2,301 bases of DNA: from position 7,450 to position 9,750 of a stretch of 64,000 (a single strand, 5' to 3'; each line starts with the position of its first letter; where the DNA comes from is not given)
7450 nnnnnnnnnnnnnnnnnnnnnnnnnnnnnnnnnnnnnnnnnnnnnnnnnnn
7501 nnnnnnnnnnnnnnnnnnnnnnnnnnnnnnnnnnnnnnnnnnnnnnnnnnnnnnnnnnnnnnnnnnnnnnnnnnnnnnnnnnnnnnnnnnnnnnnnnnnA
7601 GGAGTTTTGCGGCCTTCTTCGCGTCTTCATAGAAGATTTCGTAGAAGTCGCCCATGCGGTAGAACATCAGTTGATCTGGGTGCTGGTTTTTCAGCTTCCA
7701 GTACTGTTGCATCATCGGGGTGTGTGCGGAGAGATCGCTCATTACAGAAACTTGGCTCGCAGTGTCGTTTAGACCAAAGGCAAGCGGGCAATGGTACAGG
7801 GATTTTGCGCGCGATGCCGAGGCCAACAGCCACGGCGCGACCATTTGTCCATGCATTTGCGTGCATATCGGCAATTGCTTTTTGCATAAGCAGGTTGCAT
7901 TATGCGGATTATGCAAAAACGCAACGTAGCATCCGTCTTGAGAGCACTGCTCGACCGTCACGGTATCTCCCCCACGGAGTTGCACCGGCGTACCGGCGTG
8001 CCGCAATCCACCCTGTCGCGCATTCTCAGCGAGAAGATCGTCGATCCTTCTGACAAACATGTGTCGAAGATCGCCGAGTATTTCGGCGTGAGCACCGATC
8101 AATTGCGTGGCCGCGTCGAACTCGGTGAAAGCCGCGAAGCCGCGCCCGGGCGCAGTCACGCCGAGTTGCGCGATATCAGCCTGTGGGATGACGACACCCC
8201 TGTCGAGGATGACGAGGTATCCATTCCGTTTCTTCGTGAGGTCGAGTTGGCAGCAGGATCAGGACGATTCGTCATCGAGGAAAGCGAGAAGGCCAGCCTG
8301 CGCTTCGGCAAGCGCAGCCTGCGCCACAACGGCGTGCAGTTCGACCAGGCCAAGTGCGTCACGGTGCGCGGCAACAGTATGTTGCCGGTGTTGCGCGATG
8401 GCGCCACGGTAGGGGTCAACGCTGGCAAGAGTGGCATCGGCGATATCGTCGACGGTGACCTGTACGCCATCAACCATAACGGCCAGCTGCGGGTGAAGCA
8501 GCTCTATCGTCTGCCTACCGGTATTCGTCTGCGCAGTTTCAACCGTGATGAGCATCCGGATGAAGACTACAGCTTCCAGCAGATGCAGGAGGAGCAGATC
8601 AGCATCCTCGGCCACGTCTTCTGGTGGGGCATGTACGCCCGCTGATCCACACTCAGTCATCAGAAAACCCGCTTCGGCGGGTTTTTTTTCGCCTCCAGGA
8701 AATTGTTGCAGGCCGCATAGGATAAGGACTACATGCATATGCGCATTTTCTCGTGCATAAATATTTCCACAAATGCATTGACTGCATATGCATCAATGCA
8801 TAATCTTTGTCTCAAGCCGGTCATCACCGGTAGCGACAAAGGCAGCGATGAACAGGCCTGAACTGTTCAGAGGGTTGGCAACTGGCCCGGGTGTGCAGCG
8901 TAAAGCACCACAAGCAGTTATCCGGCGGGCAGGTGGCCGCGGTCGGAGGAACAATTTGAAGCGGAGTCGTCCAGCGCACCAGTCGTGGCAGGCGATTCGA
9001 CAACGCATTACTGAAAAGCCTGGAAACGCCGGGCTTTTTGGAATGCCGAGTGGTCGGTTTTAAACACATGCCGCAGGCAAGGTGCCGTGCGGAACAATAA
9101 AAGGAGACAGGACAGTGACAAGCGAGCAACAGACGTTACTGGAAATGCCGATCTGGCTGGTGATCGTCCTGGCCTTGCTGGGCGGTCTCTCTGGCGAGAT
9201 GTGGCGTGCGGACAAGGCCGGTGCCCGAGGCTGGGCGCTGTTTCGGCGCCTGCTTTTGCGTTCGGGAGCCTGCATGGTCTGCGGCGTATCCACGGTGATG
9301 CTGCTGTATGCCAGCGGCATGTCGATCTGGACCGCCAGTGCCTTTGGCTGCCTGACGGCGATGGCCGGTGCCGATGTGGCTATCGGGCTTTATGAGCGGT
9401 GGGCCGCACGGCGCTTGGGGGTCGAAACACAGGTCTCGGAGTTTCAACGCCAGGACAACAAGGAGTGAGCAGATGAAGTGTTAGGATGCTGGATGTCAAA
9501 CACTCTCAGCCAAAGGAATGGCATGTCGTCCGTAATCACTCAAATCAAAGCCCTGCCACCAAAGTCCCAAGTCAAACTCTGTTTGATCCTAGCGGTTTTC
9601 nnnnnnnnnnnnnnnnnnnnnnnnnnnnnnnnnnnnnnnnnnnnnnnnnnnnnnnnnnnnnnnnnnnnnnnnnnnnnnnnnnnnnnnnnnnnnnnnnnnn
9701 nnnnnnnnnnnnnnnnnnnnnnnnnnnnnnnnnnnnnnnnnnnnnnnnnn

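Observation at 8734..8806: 29-bp nested palindrome over the tail-operon promoter defines a candidate PrtR operator (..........)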

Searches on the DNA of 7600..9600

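Call 7: search_rna_families(source=window, start=7600, end=9600, threshold=evalue, max_evalue=1)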
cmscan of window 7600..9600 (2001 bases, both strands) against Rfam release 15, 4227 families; matches with E-value up to 1: 5.
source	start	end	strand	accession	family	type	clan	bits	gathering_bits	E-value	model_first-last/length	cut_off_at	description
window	8598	8687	+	RF02144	rsmX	Gene;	CL00106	33.9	56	0.00041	1-114/114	no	rsmX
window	8729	8796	+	RF04217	mir-297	Gene; miRNA;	-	26.8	90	0.06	1-71/71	no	mir-297 microRNA precursor family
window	8589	8688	+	RF00512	Leu_leader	Cis-reg; leader;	-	21.2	50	0.21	1-148/148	no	Leucine operon leader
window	8597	8688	+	RF01400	istR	Gene; antitoxin;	-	20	45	0.39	1-130/130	no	istR Hfq binding RNA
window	8611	8687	+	RF01394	isrK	Gene; sRNA;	-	19.1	50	0.29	1-77/77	no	isrK Hfq binding RNA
